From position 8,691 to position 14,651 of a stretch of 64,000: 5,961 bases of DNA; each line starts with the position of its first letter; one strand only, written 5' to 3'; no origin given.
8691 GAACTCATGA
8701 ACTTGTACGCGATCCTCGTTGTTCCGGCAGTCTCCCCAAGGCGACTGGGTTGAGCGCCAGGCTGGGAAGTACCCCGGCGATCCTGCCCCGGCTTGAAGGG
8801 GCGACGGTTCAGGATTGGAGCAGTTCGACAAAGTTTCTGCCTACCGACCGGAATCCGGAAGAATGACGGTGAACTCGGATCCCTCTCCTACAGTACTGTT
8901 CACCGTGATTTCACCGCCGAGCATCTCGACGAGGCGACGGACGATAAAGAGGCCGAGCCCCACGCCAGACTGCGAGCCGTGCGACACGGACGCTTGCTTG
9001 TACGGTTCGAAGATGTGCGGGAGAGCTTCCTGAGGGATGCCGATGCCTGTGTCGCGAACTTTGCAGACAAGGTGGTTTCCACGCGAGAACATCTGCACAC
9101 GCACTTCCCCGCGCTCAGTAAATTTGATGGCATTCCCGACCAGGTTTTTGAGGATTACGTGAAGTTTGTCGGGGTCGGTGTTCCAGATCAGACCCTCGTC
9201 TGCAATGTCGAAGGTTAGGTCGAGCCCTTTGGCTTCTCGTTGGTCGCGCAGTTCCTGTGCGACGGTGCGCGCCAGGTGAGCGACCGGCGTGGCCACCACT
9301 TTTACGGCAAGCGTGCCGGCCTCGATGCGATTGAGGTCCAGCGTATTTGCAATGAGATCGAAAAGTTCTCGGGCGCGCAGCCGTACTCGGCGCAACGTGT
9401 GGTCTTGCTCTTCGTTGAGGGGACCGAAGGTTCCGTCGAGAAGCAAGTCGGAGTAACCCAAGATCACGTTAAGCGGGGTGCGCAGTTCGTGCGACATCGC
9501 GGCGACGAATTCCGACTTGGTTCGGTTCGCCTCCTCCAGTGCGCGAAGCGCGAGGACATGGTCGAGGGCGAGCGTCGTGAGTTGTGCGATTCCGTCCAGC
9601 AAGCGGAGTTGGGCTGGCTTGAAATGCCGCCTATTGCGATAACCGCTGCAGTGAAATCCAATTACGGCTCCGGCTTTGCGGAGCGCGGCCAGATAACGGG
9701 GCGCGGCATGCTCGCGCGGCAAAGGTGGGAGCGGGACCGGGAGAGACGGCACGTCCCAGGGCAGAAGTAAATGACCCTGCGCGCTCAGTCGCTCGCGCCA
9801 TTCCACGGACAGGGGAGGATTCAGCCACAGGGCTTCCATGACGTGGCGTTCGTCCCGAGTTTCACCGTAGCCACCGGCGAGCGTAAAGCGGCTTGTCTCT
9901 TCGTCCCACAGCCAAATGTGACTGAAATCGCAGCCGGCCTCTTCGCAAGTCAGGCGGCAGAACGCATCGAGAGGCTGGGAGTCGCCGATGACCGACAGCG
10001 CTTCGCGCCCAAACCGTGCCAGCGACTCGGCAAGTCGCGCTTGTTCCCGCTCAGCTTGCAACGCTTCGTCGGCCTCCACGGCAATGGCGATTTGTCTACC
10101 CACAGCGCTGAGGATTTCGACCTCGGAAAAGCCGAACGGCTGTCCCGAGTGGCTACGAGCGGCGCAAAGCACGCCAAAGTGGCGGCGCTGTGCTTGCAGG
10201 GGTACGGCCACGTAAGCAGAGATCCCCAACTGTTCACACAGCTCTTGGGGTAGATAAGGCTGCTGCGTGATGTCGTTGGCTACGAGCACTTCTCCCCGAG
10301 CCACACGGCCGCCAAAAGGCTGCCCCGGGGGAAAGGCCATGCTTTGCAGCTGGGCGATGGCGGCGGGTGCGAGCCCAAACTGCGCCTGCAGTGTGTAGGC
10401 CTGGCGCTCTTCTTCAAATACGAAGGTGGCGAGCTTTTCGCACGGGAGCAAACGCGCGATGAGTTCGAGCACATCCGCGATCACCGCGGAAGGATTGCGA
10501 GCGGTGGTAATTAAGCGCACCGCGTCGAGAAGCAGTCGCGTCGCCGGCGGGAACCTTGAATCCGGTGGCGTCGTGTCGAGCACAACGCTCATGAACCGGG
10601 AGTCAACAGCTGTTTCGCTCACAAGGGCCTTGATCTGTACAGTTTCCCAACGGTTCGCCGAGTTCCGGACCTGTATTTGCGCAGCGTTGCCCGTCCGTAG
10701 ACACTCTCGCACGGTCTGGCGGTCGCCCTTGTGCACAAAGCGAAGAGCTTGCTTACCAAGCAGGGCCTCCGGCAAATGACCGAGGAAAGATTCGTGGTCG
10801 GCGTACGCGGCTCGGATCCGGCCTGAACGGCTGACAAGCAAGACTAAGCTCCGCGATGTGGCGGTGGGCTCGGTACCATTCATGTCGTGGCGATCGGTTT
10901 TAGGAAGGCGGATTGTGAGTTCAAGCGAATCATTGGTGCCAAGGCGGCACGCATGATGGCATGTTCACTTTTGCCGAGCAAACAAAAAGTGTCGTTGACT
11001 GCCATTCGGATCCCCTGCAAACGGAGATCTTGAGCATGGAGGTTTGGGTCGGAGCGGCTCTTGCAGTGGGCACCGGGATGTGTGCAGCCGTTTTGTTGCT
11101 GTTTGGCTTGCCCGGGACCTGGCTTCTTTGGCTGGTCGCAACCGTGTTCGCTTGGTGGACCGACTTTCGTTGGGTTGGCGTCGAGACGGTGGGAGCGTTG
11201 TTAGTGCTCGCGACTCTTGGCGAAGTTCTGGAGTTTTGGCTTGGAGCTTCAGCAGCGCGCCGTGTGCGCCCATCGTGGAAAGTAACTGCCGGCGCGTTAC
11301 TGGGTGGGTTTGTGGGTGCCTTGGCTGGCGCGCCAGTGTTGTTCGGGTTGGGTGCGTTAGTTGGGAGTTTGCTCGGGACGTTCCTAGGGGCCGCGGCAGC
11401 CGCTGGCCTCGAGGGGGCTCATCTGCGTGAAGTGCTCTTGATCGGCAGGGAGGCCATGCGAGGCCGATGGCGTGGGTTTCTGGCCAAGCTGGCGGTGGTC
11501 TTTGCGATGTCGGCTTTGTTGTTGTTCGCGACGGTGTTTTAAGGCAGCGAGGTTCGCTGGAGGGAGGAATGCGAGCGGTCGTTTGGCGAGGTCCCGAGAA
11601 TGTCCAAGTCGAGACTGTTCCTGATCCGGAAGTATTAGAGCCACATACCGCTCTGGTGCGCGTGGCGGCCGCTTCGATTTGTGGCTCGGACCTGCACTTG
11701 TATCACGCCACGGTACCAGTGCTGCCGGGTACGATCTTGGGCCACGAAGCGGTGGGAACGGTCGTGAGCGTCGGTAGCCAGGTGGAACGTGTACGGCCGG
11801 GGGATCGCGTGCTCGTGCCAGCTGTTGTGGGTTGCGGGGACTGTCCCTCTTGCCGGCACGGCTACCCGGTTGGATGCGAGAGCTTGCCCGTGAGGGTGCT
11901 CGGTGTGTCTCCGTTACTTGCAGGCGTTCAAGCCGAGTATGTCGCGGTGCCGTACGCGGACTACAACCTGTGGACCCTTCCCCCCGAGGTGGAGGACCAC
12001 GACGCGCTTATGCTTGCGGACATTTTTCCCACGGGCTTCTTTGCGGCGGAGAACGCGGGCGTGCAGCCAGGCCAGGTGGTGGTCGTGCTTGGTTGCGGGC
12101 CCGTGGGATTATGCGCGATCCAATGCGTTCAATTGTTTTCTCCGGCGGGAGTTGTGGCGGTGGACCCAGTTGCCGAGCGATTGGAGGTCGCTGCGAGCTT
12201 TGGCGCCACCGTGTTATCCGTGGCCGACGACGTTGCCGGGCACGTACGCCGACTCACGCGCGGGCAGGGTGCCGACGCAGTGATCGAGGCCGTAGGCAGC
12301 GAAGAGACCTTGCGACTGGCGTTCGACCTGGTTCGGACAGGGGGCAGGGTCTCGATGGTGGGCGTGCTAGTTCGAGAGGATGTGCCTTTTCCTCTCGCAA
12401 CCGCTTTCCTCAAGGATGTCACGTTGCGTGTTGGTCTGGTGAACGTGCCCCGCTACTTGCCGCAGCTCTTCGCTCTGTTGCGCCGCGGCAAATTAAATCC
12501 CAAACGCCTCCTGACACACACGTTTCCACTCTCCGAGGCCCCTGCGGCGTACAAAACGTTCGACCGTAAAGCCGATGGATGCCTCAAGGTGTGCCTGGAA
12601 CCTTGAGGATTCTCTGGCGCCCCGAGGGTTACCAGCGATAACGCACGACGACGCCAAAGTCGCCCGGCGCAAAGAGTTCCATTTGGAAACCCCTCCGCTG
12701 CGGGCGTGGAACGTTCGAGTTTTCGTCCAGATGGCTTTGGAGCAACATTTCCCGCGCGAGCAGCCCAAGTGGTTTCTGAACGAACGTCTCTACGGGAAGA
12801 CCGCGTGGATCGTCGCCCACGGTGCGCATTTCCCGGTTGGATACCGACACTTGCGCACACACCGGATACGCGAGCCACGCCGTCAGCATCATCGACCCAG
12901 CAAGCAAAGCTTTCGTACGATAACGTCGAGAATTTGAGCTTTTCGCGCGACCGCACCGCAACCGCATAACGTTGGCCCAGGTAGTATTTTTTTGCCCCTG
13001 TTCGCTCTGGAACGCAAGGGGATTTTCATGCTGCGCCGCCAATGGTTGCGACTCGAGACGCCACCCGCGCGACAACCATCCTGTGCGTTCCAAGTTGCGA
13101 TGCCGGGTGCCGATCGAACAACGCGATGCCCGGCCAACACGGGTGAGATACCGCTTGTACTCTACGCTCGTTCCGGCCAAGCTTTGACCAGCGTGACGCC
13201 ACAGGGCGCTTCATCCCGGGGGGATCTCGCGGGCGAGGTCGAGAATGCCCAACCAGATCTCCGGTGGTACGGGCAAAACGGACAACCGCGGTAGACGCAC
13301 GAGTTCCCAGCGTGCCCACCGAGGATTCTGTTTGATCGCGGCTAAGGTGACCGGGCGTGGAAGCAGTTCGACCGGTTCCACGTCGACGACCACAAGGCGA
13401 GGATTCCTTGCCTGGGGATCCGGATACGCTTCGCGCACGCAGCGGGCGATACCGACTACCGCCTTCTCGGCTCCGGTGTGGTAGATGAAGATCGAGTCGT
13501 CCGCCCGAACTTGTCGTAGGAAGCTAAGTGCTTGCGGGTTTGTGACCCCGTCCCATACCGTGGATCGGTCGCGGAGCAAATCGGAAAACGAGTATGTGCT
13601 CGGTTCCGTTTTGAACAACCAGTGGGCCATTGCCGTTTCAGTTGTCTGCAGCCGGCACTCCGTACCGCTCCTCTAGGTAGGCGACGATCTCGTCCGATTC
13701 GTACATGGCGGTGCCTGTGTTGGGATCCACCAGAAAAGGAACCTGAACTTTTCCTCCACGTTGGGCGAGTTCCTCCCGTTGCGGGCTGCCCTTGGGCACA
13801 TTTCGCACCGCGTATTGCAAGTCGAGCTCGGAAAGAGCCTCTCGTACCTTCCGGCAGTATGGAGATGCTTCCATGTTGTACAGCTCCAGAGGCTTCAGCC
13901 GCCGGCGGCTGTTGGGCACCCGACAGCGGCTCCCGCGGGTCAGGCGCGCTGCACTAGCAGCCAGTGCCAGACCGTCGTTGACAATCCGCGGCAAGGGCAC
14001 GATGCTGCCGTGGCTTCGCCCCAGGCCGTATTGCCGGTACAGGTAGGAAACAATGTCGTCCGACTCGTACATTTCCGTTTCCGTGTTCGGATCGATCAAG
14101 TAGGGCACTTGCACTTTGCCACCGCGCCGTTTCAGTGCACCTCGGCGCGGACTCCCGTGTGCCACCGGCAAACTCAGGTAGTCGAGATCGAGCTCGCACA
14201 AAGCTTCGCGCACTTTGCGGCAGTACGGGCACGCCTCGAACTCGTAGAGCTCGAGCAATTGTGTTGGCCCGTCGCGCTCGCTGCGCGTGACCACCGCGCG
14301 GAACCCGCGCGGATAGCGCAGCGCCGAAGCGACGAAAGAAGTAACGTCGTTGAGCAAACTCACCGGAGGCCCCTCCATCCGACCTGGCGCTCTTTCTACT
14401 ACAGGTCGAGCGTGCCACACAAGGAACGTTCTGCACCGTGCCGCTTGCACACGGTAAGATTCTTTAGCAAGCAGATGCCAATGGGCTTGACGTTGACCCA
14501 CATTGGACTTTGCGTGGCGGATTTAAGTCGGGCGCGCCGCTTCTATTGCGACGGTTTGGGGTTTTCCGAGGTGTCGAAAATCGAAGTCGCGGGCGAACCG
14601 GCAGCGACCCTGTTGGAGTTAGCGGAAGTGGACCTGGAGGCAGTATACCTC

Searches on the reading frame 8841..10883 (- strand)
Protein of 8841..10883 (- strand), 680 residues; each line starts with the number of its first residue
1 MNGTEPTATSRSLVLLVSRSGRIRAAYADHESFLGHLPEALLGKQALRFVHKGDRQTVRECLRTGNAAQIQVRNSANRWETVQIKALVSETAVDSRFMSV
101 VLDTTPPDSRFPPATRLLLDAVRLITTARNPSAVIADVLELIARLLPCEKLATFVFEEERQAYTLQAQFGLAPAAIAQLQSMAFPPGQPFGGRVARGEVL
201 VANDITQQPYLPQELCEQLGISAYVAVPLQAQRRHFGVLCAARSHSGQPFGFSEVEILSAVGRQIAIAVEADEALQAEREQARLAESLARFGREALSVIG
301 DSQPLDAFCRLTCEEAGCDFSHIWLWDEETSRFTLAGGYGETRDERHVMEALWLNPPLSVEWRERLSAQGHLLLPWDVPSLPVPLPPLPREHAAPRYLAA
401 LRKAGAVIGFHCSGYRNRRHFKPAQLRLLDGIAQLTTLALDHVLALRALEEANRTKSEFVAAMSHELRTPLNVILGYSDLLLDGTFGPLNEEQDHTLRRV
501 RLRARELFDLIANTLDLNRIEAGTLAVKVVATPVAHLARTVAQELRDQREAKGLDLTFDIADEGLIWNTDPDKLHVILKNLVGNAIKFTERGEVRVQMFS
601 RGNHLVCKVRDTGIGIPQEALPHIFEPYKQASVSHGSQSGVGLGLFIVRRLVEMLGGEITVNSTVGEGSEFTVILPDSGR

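Call 47: search_protein_families(library=pfam, proteins=[window:8841-10883:-], max_evalue=0.00001)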
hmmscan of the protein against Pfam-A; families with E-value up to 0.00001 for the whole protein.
window:8841-10883:- (680 aa): 5 families
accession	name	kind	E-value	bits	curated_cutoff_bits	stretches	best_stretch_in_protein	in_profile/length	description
PF02518.31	HATPase_c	-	1e-29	103.6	26.4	1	569-677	1-109/111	Histidine kinase-, DNA gyrase B-, and HSP90-like ATPase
PF00512.31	HisKA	-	1.8e-18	66.7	26.9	1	456-523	2-66/66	His Kinase A (phospho-acceptor) domain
PF13185.12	GAF_2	-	4.3e-17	63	28.6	1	129-270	2-136/136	GAF domain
PF01590.32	GAF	-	1.6e-16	61.5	22.4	1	132-269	3-133/133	GAF domain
PF13492.12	GAF_3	-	1.1e-15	58.7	27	1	133-270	4-128/129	GAF domain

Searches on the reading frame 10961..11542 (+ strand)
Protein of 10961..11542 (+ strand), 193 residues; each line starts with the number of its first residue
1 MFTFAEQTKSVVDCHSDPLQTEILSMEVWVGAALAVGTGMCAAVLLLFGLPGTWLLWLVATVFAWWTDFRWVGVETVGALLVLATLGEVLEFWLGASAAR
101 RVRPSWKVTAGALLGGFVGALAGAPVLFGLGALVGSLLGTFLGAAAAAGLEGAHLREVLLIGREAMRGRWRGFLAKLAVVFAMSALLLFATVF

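Call 47: search_protein_families(library=pfam, proteins=[window:10961-11542:+], max_evalue=0.00001)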
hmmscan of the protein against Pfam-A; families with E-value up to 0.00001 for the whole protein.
window:10961-11542:+ (193 aa): 1 family
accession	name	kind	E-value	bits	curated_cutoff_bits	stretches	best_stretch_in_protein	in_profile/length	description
PF04306.18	DUF456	-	2.5e-16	60.7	29.4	1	46-190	1-138/139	Protein of unknown function (DUF456)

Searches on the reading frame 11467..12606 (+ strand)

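Call 47: search_protein_families(library=pfam, proteins=[window:11467-12606:+], max_evalue=0.00001)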
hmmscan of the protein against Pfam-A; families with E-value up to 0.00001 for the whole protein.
window:11467-12606:+ (379 aa): 4 families
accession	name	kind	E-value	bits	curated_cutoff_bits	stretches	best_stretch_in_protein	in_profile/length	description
PF08240.17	ADH_N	-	3.2e-26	92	23.5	1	59-165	2-98/104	Alcohol dehydrogenase GroES-like domain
PF00107.32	ADH_zinc_N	-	4.6e-24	85.3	31.8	1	212-337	1-126/129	Zinc-binding dehydrogenase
PF13602.12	ADH_zinc_N_2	-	9.6e-09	36.7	27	1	254-363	12-121/134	Zinc-binding dehydrogenase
PF16912.11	Glu_dehyd_C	-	3.7e-06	27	34.9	1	203-366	32-202/211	Glucose dehydrogenase C-terminus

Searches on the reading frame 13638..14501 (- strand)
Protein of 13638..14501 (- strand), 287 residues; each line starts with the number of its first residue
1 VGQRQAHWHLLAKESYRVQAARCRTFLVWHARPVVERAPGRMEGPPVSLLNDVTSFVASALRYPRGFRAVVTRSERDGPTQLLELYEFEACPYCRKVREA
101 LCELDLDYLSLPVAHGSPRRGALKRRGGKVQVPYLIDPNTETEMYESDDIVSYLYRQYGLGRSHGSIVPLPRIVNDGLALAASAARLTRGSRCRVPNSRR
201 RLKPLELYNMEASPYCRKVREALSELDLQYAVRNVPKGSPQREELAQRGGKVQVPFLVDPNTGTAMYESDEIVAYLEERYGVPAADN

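Call 47: search_protein_families(library=pfam, proteins=[window:13638-14501:-], max_evalue=0.00001)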
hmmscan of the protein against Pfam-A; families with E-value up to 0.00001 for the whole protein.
window:13638-14501:- (287 aa): 4 families
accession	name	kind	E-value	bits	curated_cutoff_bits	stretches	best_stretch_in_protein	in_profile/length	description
PF13417.12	GST_N_3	-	2.3e-42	143.6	22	2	207-281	1-72/75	Glutathione S-transferase, N-terminal domain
PF13409.12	GST_N_2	-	7.2e-26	91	25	2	212-279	1-70/70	Glutathione S-transferase, N-terminal domain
PF00462.30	Glutaredoxin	-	5.8e-17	62.1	22.9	2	212-257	8-53/60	Glutaredoxin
PF02798.26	GST_N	-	4.6e-11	43.3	20.9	1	204-277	2-75/76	Glutathione S-transferase, N-terminal domain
